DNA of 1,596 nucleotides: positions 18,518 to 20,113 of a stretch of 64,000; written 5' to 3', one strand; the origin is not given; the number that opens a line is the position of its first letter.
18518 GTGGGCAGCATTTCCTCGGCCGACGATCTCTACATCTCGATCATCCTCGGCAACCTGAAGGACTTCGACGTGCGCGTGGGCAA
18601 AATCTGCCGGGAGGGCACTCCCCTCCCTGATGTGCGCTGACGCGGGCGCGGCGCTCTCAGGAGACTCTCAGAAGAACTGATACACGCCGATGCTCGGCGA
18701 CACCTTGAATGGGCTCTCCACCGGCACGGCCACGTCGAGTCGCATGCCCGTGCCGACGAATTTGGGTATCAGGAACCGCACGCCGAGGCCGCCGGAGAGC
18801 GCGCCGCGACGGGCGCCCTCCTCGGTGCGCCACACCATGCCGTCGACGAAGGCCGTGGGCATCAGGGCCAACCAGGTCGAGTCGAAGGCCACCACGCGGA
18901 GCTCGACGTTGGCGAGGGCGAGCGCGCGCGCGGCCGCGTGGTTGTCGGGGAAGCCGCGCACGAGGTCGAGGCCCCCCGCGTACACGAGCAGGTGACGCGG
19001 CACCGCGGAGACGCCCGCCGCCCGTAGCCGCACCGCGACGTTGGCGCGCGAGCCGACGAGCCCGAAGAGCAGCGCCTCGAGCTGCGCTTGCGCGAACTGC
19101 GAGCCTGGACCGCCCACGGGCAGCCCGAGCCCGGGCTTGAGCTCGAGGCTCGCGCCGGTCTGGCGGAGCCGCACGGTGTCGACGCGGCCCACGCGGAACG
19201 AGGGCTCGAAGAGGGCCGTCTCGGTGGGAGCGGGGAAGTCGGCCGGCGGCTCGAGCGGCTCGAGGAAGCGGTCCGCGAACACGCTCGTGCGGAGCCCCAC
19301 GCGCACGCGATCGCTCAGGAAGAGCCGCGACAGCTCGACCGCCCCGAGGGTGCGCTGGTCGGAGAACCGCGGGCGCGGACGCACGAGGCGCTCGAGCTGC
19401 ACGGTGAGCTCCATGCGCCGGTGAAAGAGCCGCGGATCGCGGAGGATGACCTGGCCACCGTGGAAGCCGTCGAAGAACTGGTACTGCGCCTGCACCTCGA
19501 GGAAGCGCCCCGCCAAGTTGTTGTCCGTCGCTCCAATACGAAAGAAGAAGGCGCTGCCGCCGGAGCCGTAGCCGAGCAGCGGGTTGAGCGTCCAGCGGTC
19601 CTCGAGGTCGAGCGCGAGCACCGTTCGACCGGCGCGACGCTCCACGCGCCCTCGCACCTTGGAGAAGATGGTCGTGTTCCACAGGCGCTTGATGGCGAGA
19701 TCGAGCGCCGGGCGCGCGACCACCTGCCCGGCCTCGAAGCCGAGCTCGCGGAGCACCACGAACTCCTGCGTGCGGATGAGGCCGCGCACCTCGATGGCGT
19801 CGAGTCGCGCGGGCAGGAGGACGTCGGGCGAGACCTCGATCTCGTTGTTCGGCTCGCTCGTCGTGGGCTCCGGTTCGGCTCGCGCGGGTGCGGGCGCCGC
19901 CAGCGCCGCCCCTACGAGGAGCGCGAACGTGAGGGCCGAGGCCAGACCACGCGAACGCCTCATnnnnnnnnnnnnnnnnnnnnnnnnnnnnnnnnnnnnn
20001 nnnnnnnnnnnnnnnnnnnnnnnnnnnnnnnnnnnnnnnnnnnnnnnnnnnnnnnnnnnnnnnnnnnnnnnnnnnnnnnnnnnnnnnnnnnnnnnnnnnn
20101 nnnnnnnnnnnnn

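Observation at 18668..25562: Six-gene minus-strand operon: orphan import-type ABC ATPase, HlyD adaptor, FtsX/LolE-like permease, LolD ATPase, secreted M20 peptidase and one-POTRA Omp85 barrel, with ATGA coupling of peptidase and barrel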

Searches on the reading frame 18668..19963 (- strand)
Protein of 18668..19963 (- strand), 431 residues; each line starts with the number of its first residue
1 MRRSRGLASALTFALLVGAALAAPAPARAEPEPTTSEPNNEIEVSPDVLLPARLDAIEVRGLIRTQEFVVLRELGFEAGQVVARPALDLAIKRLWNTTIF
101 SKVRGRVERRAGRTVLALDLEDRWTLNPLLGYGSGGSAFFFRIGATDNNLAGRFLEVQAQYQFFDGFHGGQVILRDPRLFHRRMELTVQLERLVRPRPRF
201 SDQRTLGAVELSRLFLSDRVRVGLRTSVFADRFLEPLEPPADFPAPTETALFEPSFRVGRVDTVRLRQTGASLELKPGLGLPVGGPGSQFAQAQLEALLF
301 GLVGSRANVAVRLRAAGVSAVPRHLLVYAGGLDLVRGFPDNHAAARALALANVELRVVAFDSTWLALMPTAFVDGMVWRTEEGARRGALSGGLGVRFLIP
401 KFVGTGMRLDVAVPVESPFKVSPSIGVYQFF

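Call 6: search_protein_families(library=pfam, proteins=[window:18668-19963:-], max_evalue=0.01)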
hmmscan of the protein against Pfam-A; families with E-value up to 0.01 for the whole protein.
window:18668-19963:- (431 aa): 1 family
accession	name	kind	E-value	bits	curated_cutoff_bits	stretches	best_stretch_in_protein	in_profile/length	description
PF01103.29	Omp85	-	0.0025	17.8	24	1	306-418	177-309/325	Omp85 superfamily domain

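Call 7: search_protein_families(library=ncbifam, proteins=[window:18668-19963:-], max_evalue=0.01)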
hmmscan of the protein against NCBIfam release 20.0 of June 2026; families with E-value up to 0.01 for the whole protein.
window:18668-19963:- (431 aa): 2 families
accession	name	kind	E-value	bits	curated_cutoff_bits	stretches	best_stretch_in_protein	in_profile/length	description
TIGR03303.1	OM_YaeT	equivalog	8.2e-10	37.7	297.15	1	29-191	297-464/741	outer membrane protein assembly factor BamA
NF047779.1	Omp85_fam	subfamily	1.5e-05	24.7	200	1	329-398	319-395/423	Omp85 family outer membrane protein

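Call 9: find_homologous_proteins(query=window:18668-19963:-, max_evalue=0.00001)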
Query window:18668-19963:- (431 aa): 135 proteins with E <= 0.00001 among 8000 candidates; the best 120 are listed.
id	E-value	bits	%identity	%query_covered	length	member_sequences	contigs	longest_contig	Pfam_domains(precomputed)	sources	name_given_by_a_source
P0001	1.7e-247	839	93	94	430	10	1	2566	-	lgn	-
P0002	1.3e-225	767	86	95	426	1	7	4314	-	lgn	-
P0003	1.6e-214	731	79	100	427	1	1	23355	PF01103.30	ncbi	-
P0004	1.3e-151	523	59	95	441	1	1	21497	PF01103.30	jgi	jgi:outer membrane protein assembly factor BamA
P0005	1.9e-151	523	62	88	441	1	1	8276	PF07244.21,PF01103.30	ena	-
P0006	2.6e-150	519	62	88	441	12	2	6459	PF07244.21,PF01103.30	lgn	-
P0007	2.5e-144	499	60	92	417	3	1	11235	PF07244.21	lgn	-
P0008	4.3e-144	499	59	92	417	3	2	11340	PF07244.21,PF01103.30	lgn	-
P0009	5.8e-143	495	57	92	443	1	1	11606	-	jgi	jgi:hypothetical protein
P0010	2.6e-142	493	56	94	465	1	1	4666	PF07244.21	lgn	-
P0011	2.8e-142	493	55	97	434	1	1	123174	PF01103.30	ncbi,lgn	-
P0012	1.0e-141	491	55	98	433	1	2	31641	PF01103.30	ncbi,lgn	-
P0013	1.2e-141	491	58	89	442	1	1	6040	-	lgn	-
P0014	2.3e-141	490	58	90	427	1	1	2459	PF07244.21,PF01103.30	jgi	jgi:Surface antigen variable number repeat/Omp85 superfamily domain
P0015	7.6e-141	488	59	89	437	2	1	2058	-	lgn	-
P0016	9.2e-141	488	58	91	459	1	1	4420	PF07244.21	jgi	jgi:hypothetical protein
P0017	1.1e-140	487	55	96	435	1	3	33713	PF01103.30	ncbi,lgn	-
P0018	1.3e-140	487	55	95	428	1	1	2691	PF07244.21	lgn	-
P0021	6.0e-140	485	56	95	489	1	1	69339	PF07244.21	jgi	jgi:hypothetical protein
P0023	6.8e-139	482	58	89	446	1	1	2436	PF07244.21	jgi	jgi:hypothetical protein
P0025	9.5e-139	481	57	89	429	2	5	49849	PF01103.30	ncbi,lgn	-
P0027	1.5e-138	480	54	93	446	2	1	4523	PF07244.21,PF01103.30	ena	-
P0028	2.7e-138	480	58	89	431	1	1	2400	PF07244.21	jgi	jgi:hypothetical protein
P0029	7.8e-138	478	56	90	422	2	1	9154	PF07244.21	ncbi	ncbi:MAG TPA: POTRA domain-containing protein [Labilithrix sp.]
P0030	9.3e-138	478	57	89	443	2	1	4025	PF07244.21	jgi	jgi:hypothetical protein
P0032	5.0e-137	475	54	94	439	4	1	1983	PF07244.21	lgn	-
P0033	7.1e-137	475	58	89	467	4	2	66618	PF07244.21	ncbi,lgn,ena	-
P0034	7.9e-137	475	54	98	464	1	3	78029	PF07244.21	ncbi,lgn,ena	-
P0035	3.4e-136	473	57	89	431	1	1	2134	PF07244.21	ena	-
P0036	4.7e-136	472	53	100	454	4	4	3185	PF07244.21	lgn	-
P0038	8.0e-136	471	53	96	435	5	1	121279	PF07244.21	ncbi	-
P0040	2.6e-135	470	56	89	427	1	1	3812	PF07244.21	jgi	-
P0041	5.4e-135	469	56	89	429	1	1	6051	PF07244.21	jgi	jgi:hypothetical protein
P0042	8.2e-135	468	55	91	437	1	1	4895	PF07244.21,PF01103.30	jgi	jgi:hypothetical protein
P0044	1.6e-134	467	57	89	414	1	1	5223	PF07244.21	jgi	jgi:hypothetical protein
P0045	1.8e-134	467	56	92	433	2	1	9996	PF07244.21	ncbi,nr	ncbi:MAG: hypothetical protein KF795_33670 [Labilithrix sp.]|nr:hypothetical protein [Labilithrix sp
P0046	2.1e-134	467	57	89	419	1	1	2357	PF07244.21,PF01103.30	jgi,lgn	jgi:outer membrane protein assembly factor BamA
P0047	5.7e-134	465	56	89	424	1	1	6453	PF07244.21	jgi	jgi:outer membrane protein assembly factor BamA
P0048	7.2e-134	465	56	92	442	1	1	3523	PF07244.21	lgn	-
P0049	1.4e-133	464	53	99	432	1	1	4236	PF07244.21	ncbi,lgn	-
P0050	2.0e-133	464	52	97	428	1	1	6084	PF07244.21,PF01103.30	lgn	-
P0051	2.6e-133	463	57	89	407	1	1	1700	PF07244.21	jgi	jgi:hypothetical protein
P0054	2.1e-132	460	55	89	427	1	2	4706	PF07244.21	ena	-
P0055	2.1e-132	460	52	99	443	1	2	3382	PF07244.21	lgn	-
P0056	5.1e-132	459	55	88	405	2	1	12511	PF07244.21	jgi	-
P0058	2.2e-131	457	56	94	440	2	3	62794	PF01103.30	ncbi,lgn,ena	-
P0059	2.7e-131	456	56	89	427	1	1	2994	PF07244.21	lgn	-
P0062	1.8e-130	454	51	95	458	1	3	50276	PF07244.21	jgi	jgi:hypothetical protein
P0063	2.3e-130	453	54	88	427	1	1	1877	PF07244.21,PF01103.30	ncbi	-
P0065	5.9e-130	452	52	96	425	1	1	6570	PF07244.21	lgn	-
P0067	4.8e-129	449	51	100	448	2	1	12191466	PF07244.21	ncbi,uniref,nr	ncbi:POTRA domain-containing protein [Labilithrix luteola]|uniref:POTRA domain-containing protein n=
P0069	1.9e-128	447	54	88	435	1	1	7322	PF07244.21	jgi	jgi:hypothetical protein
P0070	3.6e-127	443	54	89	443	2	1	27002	PF07244.21,PF01103.30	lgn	-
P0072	3.9e-127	443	51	98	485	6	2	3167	PF07244.21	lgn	-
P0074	4.8e-126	439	51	100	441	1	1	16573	PF07244.21,PF01103.30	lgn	-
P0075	2.0e-123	431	51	94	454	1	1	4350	PF01103.30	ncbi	-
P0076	5.2e-117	409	50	93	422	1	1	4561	PF01103.30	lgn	-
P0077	6.1e-116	406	51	89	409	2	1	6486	PF07244.21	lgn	-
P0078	1.8e-109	385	51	100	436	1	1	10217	PF01103.30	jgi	jgi:outer membrane protein assembly factor BamA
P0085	1.7e-93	332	47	90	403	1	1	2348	PF01103.30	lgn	-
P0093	8.4e-90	320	47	88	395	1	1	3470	PF07244.21,PF01103.30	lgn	-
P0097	5.4e-89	317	45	96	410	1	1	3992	PF01103.30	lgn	-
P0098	6.6e-89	317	46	90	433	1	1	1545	PF01103.30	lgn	-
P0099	1.1e-88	316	47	88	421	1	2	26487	PF01103.30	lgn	-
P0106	1.2e-87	313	44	96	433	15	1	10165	PF01103.30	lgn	-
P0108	1.6e-87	312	44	94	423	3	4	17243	PF01103.30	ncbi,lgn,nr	ncbi:MAG: BamA/TamA family outer membrane protein [Myxococcus sp.]|nr:BamA/TamA family outer membran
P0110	9.1e-87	310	45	90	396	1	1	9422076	-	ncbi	ncbi:MAG: hypothetical protein QM817_27470 [Archangium sp.]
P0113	1.7e-85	306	45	88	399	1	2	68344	PF01103.30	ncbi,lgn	-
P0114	3.0e-85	305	44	97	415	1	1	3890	PF01103.30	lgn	-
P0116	2.7e-84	302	44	91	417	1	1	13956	PF01103.30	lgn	-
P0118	8.4e-83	297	44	88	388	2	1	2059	PF01103.30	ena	-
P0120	2.1e-81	292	45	88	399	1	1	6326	PF01103.30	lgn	-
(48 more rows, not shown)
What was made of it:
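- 18668..19963 (-): g6: BamA/TamA-like Omp85 protein, 431 aa. It has a signal peptide, one POTRA domain and a 16-strand barrel. The L6 loop carries LVRGF and the C-terminus ends in GVYQFF. Precomputed Pfam hits for POTRA (PF07244) and Omp85 (PF01103) are seen in homologues (call 9).
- On Omp85 superfamily (BamA/TamA-like branch): The Pfam PF01103 hit is weak for the window protein (17.8 bits, call 6) but is recorded for many homologues (call 9). PF07244 is precomputed for many homologues (call 9).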

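Call 10: find_encoding_contigs(protein=P0067, flank=10000, max_places=2)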
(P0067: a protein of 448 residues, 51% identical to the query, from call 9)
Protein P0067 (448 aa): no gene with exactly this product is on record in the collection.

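Call 11: find_encoding_contigs(protein=P0110, flank=10000, max_places=2)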
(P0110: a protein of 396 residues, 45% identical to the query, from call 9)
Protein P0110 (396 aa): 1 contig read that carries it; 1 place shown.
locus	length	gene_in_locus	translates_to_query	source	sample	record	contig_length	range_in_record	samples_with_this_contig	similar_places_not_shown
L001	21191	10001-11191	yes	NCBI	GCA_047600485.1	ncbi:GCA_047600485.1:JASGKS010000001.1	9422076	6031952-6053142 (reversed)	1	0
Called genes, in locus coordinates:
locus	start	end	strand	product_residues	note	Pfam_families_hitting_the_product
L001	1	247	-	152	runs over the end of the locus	-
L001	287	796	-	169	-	-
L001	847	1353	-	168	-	-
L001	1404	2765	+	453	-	PF13453:Zn_ribbon_TFIIB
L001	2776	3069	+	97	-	-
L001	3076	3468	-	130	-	PF04024:PspC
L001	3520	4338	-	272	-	-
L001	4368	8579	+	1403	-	PF20009:GEVED, PF00200:Disintegrin (weak)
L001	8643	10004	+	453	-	PF01546:Peptidase_M20, PF07687:M20_dimer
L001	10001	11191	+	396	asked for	-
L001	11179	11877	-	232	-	PF06912:DUF1275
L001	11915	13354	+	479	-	PF00672:HAMP (weak), PF00512:HisKA, PF02518:HATPase_c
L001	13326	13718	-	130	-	PF00072:Response_reg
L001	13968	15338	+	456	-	PF00072:Response_reg, PF00158:Sigma54_activat, PF14532:Sigma54_activ_2, PF07728:AAA_5 (weak), PF25601:AAA_lid_14, PF02954:HTH_8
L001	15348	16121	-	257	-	PF13649:Methyltransf_25 (faint)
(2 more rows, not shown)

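Call 12: find_encoding_contigs(protein=P0003, flank=10000, max_places=2)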
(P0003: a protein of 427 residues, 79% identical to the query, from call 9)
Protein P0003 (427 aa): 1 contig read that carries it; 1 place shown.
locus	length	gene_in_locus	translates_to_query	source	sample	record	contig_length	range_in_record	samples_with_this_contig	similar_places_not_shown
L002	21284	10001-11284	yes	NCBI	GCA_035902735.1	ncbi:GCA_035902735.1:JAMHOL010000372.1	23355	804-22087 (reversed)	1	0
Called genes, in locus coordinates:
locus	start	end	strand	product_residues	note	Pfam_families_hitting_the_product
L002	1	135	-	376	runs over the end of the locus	PF01103:Omp85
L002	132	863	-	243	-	-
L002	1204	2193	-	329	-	PF00248:Aldo_ket_red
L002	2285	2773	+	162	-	-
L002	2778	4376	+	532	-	PF10462:Peptidase_M66 (weak)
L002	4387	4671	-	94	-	-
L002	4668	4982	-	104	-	-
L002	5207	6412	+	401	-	PF25885:HH_EMRA (weak), PF25954:Beta-barrel_RND_2, PF25989:YknX_C (weak)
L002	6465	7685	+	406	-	PF12704:MacB_PCD, PF02687:FtsX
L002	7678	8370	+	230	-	PF00005:ABC_tran, PF02463:SMC_N (faint), PF13304:AAA_21 (faint)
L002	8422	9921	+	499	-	PF04389:Peptidase_M28 (faint), PF01546:Peptidase_M20, PF07687:M20_dimer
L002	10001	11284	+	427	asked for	PF01103:Omp85 (faint)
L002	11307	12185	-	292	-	-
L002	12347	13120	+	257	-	-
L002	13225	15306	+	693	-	-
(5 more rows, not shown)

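Call 14: find_related_loci(query=A1, collection=genome_contigs, flank=10000)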
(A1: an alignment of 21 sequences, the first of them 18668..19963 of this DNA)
Query A1 (431 aa) in genome_contigs; peptide patterns used: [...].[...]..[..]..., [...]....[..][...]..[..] (x = any residue, [..] = any of these).
175 stretches matched a pattern; 53 encode a relative of the query (tblastn E <= 1e-3); 51 distinct loci.
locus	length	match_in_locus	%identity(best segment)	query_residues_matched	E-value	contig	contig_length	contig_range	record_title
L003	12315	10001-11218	93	26-431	0e+0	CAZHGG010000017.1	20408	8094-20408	MAG TPA_asm: uncultured Polyangiaceae bacterium isolate SRP189682_co1_306 genome assembly, contig: NODE_4772_length_2040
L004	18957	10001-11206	94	30-431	0e+0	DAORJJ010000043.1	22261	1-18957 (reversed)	MAG TPA_asm: Polyangiaceae bacterium isolate AMR_MDS_5554 NODE_419_length_22261_cov_5.731919, whole genome shotgun seque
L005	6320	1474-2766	58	2-431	2e-149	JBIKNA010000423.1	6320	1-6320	MAG: Polyangiaceae bacterium isolate ME2014-09-17_3300042434_group5_bin80 Rohwer_bin1490_scaffold_9777_c1, whole genome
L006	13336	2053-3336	55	9-431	8e-146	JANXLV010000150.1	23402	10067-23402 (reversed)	MAG: Myxococcales bacterium isolate 336R_concoct_307_sub 336R_k141_331683, whole genome shotgun sequence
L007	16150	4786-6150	54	9-431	5e-144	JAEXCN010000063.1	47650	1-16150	MAG: Proteobacteria bacterium isolate OH_HBB_116 k127_155507, whole genome shotgun sequence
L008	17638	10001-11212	58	49-431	2e-142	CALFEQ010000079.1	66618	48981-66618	MAG TPA_asm: uncultured Myxococcales bacterium isolate SRR5251193_bin.130_CONCOCT_v1.1_MAG genome assembly, contig: ERZ7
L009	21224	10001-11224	57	49-431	2e-142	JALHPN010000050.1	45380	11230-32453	MAG: Polyangiaceae bacterium isolate bin.255 c_000000003942, whole genome shotgun sequence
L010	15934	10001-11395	51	5-431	7e-134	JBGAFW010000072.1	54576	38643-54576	MAG: Labilithrix sp. isolate MAG_MBR_H125.011 MBRH125-11_opera_contig_1876, whole genome shotgun sequence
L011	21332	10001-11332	51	2-431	3e-133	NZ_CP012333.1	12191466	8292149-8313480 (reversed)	Labilithrix luteola strain DSM 27648 chromosome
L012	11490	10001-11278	55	7-431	2e-132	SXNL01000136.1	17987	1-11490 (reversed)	MAG: Myxococcales bacterium isolate F1-120-MAGs195 F1-120__c266715, whole genome shotgun sequence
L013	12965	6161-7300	59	48-431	6e-132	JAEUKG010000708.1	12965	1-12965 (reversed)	MAG: Myxococcales bacterium isolate new MAG-89 k141_2985533, whole genome shotgun sequence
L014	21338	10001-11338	51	7-431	7e-129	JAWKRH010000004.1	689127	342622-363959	MAG: Polyangiaceae bacterium isolate BC1.60 BC1.60.fa-4, whole genome shotgun sequence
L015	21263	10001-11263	55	15-431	7e-145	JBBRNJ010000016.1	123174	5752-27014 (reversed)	MAG: Polyangiales bacterium isolate La1_metabat2.153 LA1C_B2.153_k141_3360457L_123174_cov_16.0072, whole genome shotgun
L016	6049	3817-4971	47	44-431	5e-98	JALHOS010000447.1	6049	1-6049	MAG: Myxococcaceae bacterium isolate bin.172 c_000000042544, whole genome shotgun sequence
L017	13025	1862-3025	45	42-431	2e-95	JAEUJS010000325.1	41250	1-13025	MAG: Archangium sp. isolate new MAG-75 k141_1595188, whole genome shotgun sequence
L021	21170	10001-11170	45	42-431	2e-92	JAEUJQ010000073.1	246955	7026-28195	MAG: Myxococcaceae bacterium isolate new MAG-73 k141_4080918, whole genome shotgun sequence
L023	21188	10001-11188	44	36-431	1e-92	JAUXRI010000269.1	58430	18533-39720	MAG: Myxococcales bacterium isolate C12_maxbin.062_sub C12_k141_68449, whole genome shotgun sequence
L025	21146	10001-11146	46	50-431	2e-92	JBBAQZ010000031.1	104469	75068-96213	MAG: Myxococcaceae bacterium isolate EUL_206 ctg31-EUL_206, whole genome shotgun sequence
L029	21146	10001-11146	45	50-431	6e-91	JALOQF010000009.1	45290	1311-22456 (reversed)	MAG: Myxococcaceae bacterium isolate Prado148 scaffold_688, whole genome shotgun sequence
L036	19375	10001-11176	44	45-431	3e-88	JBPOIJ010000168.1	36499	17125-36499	MAG: Myxococcota bacterium isolate MAG_545 c_000000506579, whole genome shotgun sequence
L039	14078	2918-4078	42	50-431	3e-86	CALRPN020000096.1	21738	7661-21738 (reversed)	MAG: Archangium gephyra isolate JJ-KV9-13-1-m1-bin299 genome assembly, contig: JJ-KV9-13-C326, whole genome shotgun sequ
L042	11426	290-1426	45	50-431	5e-80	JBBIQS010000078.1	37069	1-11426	MAG: Myxococcales bacterium isolate SLF170214_bin_331 NODE_649_length_37069_cov_4.39256, whole genome shotgun sequence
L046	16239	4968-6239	44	26-431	6e-91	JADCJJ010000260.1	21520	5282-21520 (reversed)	MAG: Myxococcaceae bacterium isolate M069S2SP1A73QC M069S2_260, whole genome shotgun sequence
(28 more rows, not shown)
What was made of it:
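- All loci come from a single phylum, and many are MAGs of related lineages (call 14).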
